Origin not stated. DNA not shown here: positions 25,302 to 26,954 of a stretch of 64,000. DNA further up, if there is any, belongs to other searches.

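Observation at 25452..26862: The conserved dnaG-rpoD pair is split by an antisense, AT-rich 450-aa orphan with a glycine-rich hydrophobic core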

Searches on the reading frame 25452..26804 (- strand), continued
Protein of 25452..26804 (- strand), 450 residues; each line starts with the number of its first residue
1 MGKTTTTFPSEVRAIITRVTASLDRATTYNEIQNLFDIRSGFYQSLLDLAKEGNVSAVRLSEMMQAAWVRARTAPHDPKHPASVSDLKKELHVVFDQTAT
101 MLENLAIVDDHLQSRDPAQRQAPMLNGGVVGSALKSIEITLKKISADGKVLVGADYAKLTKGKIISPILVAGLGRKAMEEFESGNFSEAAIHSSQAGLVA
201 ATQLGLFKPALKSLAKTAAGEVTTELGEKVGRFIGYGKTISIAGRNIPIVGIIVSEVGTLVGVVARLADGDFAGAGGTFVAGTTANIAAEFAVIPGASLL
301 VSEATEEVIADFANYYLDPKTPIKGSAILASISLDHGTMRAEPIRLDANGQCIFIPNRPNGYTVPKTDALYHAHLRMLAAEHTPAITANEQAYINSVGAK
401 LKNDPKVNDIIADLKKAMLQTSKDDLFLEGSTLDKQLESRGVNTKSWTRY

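Call 51: search_dna_similar(query=window:25452-26804:-, collection=phages, mode=protein, max_evalue=0.01)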
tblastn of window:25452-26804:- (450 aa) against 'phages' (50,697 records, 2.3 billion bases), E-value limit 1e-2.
No match.

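Call 58: find_homologous_proteins(query=A3, max_evalue=0.001)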
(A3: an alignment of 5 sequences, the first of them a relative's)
Query A3 (5 sequences) (502 aa, profile of the alignment): 4 proteins with E <= 0.001 among 8000 candidates.
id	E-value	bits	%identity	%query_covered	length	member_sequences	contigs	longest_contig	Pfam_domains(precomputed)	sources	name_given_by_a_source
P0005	2.1e-222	757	100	100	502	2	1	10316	-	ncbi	-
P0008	3.0e-196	671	42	33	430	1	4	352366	-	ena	-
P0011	2.4e-117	411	33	98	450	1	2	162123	-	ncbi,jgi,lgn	jgi:hypothetical protein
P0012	5.1e-115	403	47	33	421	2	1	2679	-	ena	-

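Call 60: find_encoding_contigs(protein=P0011, flank=10000, max_places=3)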
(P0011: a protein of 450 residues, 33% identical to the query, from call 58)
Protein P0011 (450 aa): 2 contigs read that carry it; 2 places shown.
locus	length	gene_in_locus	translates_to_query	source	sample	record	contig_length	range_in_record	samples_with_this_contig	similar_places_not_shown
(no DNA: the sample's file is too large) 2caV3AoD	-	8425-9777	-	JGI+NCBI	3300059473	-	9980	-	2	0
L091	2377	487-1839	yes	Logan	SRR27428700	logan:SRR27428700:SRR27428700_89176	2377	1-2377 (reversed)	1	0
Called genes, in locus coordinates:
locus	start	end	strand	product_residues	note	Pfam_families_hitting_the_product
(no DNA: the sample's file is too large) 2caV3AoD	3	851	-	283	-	?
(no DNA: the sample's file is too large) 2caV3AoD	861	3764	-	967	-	PF16078:2-oxogl_dehyd_N, PF00676:E1_dh, PF02779:Transket_pyr, PF16870:OxoGdeHyase_C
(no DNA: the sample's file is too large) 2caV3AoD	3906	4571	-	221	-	-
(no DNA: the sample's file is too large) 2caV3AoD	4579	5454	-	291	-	PF02629:CoA_binding, PF13607:Succ_CoA_lig, PF00549:Ligase_CoA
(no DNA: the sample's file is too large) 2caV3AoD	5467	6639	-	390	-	PF08442:ATP-grasp_2, PF13549:ATP-grasp_5, PF24948:Citrate_synth_N, PF00549:Ligase_CoA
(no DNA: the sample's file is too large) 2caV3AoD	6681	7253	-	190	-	-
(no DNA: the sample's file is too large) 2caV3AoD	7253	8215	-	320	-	PF00056:Ldh_1_N, PF02056:Glyco_hydro_4 (faint), PF02866:Ldh_1_C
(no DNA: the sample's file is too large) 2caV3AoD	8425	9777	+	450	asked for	-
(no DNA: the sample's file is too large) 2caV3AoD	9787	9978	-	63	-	?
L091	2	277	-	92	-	?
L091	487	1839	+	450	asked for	-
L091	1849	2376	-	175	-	?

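Call 62: find_encoding_contigs(protein=P0005, flank=10000, max_places=2)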
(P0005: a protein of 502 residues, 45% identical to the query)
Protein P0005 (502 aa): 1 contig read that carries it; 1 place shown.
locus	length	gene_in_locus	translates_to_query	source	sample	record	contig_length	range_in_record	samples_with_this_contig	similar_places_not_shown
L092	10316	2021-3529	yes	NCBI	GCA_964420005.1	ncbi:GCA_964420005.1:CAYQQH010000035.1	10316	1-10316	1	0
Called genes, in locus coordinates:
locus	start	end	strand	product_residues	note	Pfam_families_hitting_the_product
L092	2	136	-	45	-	?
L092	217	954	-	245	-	PF17940:TetR_C_31 (faint), PF00440:TetR_N, PF13977:TetR_C_6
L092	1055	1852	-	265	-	PF07963:N_methyl (weak)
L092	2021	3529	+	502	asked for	-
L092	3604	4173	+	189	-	-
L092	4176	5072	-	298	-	PF01430:HSP33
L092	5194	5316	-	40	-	-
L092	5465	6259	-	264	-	PF00494:SQS_PSY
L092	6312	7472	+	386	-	PF01266:DAO (weak), PF01593:Amino_oxidase, PF03486:HI0933_like (faint), PF13450:NAD_binding_8, PF01593:Amino_oxidase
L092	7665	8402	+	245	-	PF00081:Sod_Fe_N, PF02777:Sod_Fe_C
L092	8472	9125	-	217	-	PF13202:EF-hand_5 (faint), PF13405:EF-hand_6 (faint), PF13499:EF-hand_7 (faint), PF00036:EF-hand_1 (weak)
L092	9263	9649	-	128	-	PF04430:DUF498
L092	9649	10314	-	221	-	?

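Call 64: find_encoding_contigs(protein=P0012, flank=3000, max_places=2)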
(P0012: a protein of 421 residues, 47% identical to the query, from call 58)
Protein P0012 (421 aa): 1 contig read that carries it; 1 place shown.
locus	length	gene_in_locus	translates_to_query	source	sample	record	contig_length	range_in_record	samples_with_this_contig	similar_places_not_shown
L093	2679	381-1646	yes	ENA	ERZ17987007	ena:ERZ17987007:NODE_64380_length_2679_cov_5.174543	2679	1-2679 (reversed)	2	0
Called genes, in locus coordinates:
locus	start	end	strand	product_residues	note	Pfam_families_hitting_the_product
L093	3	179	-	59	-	?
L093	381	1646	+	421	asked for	-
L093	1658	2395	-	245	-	PF01578:Cytochrom_C_asm, PF27518:CcmC (weak)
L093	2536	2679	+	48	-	?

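Call 65: find_encoding_contigs(protein=P0006, flank=5000, max_places=2)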
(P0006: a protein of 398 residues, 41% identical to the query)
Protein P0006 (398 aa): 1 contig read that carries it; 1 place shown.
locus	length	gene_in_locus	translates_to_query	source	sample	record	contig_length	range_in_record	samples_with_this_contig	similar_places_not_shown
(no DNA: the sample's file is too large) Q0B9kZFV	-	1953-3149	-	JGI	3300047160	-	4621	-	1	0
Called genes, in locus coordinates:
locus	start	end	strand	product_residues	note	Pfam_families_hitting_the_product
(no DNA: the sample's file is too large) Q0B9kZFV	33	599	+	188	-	PF00294:PfkB (weak)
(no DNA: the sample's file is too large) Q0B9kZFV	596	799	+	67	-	-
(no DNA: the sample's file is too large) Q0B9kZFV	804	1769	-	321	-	PF00056:Ldh_1_N, PF02056:Glyco_hydro_4 (faint), PF02866:Ldh_1_C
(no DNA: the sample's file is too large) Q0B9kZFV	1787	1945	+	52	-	-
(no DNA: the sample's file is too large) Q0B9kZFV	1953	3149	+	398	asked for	-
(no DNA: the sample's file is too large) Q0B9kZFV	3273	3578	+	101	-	-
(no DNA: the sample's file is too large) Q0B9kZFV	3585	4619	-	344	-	?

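Call 77: fold_search(model_id=the predicted structure, library=pdb)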
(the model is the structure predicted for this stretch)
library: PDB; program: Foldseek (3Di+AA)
matches with E <= 10: 135; with E <= 0.001: 0
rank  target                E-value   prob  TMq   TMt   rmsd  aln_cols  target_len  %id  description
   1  5ekq_D                5.9e-01  0.10  0.10  0.18  18.6       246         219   17  The structure of the BamACDE subcomplex from E. coli (released 2016-01-20)
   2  3tgo_A                8.5e-01  0.10  0.10  0.18  18.1       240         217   18  Crystal structure of the E. coli BamCD complex (released 2011-09-28)
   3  8i95_C                1.0e+00  0.11  0.12  0.18  20.6       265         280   12  Structure of EP54-C3aR-Go complex (released 2023-10-18)
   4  9nkg_X                1.1e+00  0.09  0.15  0.16  22.7       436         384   12  Structure of substrate engaged MIDN-bound human 26S proteasome, EB-MIDN (Composite map) (released 2025-05-07)
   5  8i97_C                1.4e+00  0.08  0.12  0.18  21.7       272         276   12  Structure of Apo-C3aR-Go complex (Glacios) (released 2023-10-18)
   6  7ri5_D                1.7e+00  0.07  0.10  0.18  18.1       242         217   16  Structure of a BAM in MSP1E3D1 nanodiscs at 4 Angstrom resolution (released 2021-12-22)
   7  6ikn_A                1.7e+00  0.04  0.08  0.12  42.6       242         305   12  Crystal structure of the GAS7 F-BAR domain (released 2019-10-16)
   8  3ulq_A                1.9e+00  0.10  0.15  0.17  17.7       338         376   10  Crystal Structure of the Anti-Activator RapF Complexed with the Response Regulator ComA DNA Binding Domain (released 2012-01-04)
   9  9ee9_A                1.9e+00  0.08  0.13  0.18  19.8       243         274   14  Cryo-EM structure of the adenosine A2A receptor intermediate bound to a miniGs heterotrimer (released 2025-04-09)
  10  7udm_B                2.3e+00  0.05  0.10  0.14  27.3       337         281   11  Crystal structure of designed helical repeat protein RPB_PLP1_R6 in alternative conformation 1 (with peptide) (released 2023-03-22)
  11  6p1k_L                2.4e+00  0.03  0.10  0.09  30.6       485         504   11  Cryo-EM structure of Escherichia coli sigma70 bound RNAP polymerase holoenzyme (released 2020-02-26)
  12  5k53_A                2.5e+00  0.11  0.14  0.24  19.1       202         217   14  Crystal structures of aldehyde deformylating oxygenase from Oscillatoria sp. KNUA011 (released 2016-09-07)
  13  8iyj_V5               2.6e+00  0.05  0.11  0.15  33.8       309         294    9  Cryo-EM structure of the 48-nm repeat doublet microtubule from mouse sperm (released 2023-07-05)
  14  1i49_A                2.8e+00  0.07  0.11  0.21  26.9       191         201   18  CRYSTAL STRUCTURE ANALYSIS OF ARFAPTIN (released 2001-05-16)
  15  7f0t_F                2.8e+00  0.05  0.10  0.15  17.2       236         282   10  Cryo-EM structure of dopamine receptor 1 and mini-Gs complex with dopamine bound (released 2022-06-15)
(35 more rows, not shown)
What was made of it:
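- On ClyA/Hbl/MakA alpha-pore-forming toxin family: Foldseek against PDB gave a best E of 0.59 (call 77).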

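Call 84: predict_structure(alignment_id=A4)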
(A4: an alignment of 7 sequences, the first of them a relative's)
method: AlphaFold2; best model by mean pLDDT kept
length: 450 residues; sequences in the alignment: 7
mean_pLDDT: 78.1   pTM: 0.72
mean pLDDT of the five models: 78.1, 76.9, 76.1, 73.9, 61.4
residues with pLDDT >= 90: 140; 70-90: 193; 50-70: 71; < 50: 46
segments of 3 or more residues with pLDDT < 50: 1-3, 18-34, 205-212, 268-285
pLDDT, mean of each block of 10 residues (from residue 1): 69 63 34 56 84 84 89 82 78 72 86 87 67 91 77 68 89 89 78 65 51 71 88 89 95 97 70 42 54 92 97 86 91 97 93 77 80 57 74 91 89 89 68 90 81
secondary structure, 60 per line:
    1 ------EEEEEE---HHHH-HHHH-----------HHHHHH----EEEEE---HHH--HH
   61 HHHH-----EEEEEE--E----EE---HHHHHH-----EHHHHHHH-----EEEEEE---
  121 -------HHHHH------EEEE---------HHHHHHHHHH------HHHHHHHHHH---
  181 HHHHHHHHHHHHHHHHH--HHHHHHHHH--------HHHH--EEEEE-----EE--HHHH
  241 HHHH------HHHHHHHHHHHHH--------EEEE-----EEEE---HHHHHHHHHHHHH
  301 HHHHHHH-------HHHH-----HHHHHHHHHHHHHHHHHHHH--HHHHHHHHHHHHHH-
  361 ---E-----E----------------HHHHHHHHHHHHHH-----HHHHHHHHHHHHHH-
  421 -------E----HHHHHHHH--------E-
elements in order: E7-12 H16-19 H21-24 H36-41 E46-50 H59-64 E70-75 H88-93 H100-106 E112-117 H128-132 E139-142 H152-161 H168-177 H181-197 H200-208 H217-220 E223-227 H237-244 H251-263 E272-275 E281-284 H288-307 H315-318 H324-343 H346-359 H387-400 H406-419 H433-440
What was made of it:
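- The C-module is modelled as packed into the P0011 body (pTM 0.72, call 84). The C-module is modelled as an integrated three-helix element in P0011 (call 84).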

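Call 86: fold_search(model_id=the predicted structure, library=pdb)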
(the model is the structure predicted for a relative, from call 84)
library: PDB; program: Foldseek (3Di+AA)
matches with E <= 10: 179; with E <= 0.001: 0
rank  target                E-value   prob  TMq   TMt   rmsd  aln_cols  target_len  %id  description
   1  2jkv_A                1.2e-01  0.18  0.19  0.18  17.9       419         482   11  Structure of human Phosphogluconate Dehydrogenase in complex with NADPH at 2.53A (released 2009-09-01)
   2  2jkv_F                1.9e-01  0.15  0.19  0.18  17.7       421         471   11  Structure of human Phosphogluconate Dehydrogenase in complex with NADPH at 2.53A (released 2009-09-01)
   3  9g5b_F                4.7e-01  0.10  0.09  0.15  21.5       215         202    6  Assembly intermediate of human mitochondrial ribosome small subunit (State A) (released 2025-04-23)
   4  8wt6_B                4.7e-01  0.09  0.12  0.15  16.5       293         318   10  Cryo-EM structure of the IS621 recombinase in complex with bridge RNA, donor DNA, and target DNA in the pre-strand exc (released 2024-06-26)
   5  7xn4_A                6.1e-01  0.23  0.21  0.37  11.9       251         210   10  Cryo-EM structure of CopC-CaM-caspase-3 with NAD+ (released 2022-12-14)
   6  5c6u                  6.7e-01  0.08  0.15  0.16  20.8       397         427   10  Rv3722c aminotransferase from Mycobacterium tuberculosis (released 2015-07-15)
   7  6a4v_B                9.1e-01  0.06  0.12  0.17  20.5       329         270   13  Open Reading frame 49 (released 2019-06-26)
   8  8wt9_C                9.6e-01  0.08  0.12  0.16  16.5       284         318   12  Cryo-EM structure of the IS621 recombinase in complex with bridge RNA, donor DNA, and target DNA in the post-strand ex (released 2024-06-26)
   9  6u78_D                1.1e+00  0.06  0.16  0.17  20.1       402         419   10  Rv3722c in complex with glutamic acid (released 2020-05-06)
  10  9e0u                  1.1e+00  0.02  0.12  0.04  24.8       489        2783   11  Cryo-EM structure of human cytoplasmic dynein-1 in the presence of ATP (released 2025-07-09)
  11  8ptk_e                1.2e+00  0.03  0.13  0.03  24.7       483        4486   11  Composite structure of Dynein-Dynactin-JIP3-LIS1 (released 2024-03-27)
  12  9k26_A                1.2e+00  0.04  0.09  0.13  22.4       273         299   11  PrRP31 bound prolactin-releasing peptide receptor coupled with Gi protein complex (released 2025-01-29)
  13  4wra_6E               1.3e+00  0.10  0.10  0.21  14.1       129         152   13  Complex of 70S ribosome with tRNA-Tyr and mRNA with A-A mismatch in the first position in the A-site and with antibio (released 2015-06-10)
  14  3qia                  1.5e+00  0.04  0.16  0.14  18.4       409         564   14  Crystal structure of P-loop G237A mutant of subunit A of the A1AO ATP synthase (released 2011-10-05)
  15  7afa_G                1.7e+00  0.10  0.11  0.24  12.3       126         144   17  Bacterial 30S ribosomal subunit assembly complex state F (head domain) (released 2021-07-07)
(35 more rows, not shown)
